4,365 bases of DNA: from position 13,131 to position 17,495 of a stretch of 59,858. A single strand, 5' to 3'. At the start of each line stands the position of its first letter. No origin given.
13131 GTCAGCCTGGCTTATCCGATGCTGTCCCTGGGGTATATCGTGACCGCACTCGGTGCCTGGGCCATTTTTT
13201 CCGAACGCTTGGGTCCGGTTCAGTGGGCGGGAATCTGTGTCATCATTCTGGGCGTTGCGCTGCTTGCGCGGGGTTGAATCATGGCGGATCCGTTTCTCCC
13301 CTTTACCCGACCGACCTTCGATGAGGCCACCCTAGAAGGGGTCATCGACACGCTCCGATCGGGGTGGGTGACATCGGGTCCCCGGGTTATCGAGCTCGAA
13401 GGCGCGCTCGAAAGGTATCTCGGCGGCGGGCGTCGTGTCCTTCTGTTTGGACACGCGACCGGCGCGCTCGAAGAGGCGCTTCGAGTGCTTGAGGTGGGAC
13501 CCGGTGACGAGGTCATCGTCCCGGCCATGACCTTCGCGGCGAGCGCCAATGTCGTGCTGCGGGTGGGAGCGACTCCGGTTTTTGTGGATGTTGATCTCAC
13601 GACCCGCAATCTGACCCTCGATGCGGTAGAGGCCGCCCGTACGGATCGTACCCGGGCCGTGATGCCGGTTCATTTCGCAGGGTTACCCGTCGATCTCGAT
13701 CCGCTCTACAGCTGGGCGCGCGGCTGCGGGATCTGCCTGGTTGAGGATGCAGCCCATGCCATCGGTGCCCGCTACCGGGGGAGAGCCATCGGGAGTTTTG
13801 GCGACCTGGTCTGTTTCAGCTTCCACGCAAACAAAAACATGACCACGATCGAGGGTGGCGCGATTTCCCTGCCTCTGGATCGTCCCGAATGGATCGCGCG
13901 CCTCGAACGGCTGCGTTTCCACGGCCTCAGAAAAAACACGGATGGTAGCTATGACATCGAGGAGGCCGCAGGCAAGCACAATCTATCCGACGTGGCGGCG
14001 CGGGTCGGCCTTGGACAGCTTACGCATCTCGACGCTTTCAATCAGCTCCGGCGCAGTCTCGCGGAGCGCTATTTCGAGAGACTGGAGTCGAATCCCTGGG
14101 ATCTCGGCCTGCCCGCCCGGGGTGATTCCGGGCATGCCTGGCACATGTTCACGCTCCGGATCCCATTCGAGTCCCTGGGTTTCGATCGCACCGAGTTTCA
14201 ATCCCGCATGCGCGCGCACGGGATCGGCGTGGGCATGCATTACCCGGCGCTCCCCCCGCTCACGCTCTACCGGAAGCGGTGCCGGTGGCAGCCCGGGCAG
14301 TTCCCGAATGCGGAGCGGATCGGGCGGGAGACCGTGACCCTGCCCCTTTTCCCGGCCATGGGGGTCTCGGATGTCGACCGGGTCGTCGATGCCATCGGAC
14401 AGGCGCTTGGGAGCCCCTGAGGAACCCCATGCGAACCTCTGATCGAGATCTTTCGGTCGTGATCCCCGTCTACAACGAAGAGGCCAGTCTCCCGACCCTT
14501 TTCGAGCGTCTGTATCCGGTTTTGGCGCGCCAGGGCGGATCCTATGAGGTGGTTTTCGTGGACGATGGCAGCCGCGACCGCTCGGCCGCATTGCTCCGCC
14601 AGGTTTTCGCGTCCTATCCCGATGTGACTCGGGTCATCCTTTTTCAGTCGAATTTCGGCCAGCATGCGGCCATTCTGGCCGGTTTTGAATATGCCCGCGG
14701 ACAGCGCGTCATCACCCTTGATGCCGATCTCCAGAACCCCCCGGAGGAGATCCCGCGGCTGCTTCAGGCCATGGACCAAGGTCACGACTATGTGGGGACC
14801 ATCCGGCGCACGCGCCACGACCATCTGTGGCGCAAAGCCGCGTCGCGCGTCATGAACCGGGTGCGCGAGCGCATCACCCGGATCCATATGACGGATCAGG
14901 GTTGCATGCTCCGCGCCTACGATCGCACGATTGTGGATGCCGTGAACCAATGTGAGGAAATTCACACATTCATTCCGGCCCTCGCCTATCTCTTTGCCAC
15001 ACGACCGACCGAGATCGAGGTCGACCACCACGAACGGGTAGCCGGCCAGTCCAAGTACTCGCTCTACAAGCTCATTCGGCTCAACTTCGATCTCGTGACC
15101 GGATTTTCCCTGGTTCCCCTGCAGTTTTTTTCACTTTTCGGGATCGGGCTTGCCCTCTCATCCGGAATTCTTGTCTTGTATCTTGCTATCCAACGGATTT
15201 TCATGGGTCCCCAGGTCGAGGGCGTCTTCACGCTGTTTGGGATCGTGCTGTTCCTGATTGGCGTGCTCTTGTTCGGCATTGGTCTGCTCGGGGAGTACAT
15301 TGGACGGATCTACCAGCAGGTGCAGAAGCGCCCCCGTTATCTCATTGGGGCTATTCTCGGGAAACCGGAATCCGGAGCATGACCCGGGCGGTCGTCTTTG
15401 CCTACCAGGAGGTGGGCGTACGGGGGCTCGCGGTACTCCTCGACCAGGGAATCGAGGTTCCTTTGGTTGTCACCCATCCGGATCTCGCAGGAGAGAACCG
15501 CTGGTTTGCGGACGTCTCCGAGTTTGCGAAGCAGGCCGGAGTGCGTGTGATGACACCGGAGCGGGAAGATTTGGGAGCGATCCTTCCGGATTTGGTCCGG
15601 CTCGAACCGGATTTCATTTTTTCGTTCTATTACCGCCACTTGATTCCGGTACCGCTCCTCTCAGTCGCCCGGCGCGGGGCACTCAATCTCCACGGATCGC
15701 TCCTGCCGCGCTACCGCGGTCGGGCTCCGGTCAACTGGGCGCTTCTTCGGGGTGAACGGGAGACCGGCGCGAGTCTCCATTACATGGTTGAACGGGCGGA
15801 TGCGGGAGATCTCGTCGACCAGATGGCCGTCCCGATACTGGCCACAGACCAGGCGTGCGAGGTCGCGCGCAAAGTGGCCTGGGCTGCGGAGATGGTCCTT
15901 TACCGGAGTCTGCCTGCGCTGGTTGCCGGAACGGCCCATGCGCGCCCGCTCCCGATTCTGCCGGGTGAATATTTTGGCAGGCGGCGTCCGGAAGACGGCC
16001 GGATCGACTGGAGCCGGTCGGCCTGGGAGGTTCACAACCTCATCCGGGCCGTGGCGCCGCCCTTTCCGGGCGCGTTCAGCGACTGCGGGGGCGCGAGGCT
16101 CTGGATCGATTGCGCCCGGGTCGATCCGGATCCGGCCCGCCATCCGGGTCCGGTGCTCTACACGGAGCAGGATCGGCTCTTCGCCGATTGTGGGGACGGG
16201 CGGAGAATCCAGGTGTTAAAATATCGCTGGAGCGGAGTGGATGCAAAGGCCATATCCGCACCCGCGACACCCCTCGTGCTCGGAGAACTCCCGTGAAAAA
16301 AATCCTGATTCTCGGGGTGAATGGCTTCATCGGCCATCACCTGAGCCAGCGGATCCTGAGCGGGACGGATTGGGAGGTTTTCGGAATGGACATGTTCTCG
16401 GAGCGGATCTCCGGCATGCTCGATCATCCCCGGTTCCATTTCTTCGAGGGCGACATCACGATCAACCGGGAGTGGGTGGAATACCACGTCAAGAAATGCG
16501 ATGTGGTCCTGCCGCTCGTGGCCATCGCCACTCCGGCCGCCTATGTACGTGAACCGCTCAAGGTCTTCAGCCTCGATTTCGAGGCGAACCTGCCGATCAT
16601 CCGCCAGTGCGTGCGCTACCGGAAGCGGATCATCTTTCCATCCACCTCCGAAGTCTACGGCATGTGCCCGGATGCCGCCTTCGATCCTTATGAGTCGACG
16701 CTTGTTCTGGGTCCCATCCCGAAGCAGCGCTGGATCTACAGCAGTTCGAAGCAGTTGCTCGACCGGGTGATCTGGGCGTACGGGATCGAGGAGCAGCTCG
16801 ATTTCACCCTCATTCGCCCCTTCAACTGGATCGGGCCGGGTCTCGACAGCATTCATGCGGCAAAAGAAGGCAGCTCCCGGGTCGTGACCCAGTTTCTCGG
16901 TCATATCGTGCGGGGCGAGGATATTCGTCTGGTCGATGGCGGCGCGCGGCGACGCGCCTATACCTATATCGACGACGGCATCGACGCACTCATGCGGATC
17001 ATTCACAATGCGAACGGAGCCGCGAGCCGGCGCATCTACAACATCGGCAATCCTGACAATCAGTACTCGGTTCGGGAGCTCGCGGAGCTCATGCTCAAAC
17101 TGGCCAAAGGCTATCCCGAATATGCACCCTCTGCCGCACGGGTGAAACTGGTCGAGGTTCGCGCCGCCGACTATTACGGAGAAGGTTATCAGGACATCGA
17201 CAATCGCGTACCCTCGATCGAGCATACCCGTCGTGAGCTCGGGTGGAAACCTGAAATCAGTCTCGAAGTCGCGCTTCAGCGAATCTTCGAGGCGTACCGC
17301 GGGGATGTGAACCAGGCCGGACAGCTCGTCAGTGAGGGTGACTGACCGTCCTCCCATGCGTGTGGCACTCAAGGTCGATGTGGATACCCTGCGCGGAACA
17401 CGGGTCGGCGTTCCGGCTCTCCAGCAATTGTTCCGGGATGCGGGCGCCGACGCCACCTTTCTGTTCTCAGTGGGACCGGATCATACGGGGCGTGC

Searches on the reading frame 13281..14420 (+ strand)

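Call 61: search_protein_families(library=pfam, proteins=[window:13281-14420:+], max_evalue=0.00001)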
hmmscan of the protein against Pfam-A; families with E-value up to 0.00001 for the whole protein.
window:13281-14420:+ (379 aa): 1 family
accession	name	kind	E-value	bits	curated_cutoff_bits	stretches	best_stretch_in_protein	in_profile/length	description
PF01041.23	DegT_DnrJ_EryC1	-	1e-98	331.4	19.8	1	14-372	4-359/360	DegT/DnrJ/EryC1/StrS aminotransferase family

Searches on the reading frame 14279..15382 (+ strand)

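Call 61: search_protein_families(library=pfam, proteins=[window:14279-15382:+], max_evalue=0.00001)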
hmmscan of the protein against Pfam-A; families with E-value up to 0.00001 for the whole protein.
window:14279-15382:+ (367 aa): 2 families
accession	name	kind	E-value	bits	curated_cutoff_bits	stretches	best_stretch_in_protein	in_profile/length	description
PF00535.33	Glycos_transf_2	-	3.4e-31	108.9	23.3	1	59-220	1-165/168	Glycosyl transferase family 2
PF13641.12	Glyco_tranf_2_3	-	5.6e-09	36.8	27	1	58-190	3-137/230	Glycosyltransferase like family 2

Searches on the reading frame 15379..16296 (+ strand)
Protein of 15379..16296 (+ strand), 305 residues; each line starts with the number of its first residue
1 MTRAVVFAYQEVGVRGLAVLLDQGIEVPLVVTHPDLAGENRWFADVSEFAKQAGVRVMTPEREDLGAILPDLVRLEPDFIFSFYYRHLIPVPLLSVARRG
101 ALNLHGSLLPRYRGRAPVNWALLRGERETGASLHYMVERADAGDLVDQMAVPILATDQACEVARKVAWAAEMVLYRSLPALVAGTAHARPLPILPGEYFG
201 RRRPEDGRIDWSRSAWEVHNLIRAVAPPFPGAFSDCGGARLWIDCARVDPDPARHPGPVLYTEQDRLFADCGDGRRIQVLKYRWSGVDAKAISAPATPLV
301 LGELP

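Call 61: search_protein_families(library=pfam, proteins=[window:15379-16296:+], max_evalue=0.00001)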
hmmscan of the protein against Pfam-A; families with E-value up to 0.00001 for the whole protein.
window:15379-16296:+ (305 aa): 2 families
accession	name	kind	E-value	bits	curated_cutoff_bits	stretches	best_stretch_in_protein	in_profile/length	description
PF00551.24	Formyl_trans_N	-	3e-27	96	26.1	1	26-176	29-179/181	Formyl transferase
PF02911.23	Formyl_trans_C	-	1.3e-15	57.8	21.1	1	204-286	4-86/100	Formyl transferase, C-terminal domain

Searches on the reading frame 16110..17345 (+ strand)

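Call 61: search_protein_families(library=pfam, proteins=[window:16110-17345:+], max_evalue=0.00001)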
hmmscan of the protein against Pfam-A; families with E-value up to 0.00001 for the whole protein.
window:16110-17345:+ (411 aa): 2 families
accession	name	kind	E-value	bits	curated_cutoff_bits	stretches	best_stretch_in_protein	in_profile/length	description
PF01370.27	Epimerase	-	8e-44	150.3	20.9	1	65-313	1-240/240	NAD dependent epimerase/dehydratase family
PF16363.11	GDP_Man_Dehyd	-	8.6e-24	85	27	1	66-390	1-330/332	GDP-mannose 4,6 dehydratase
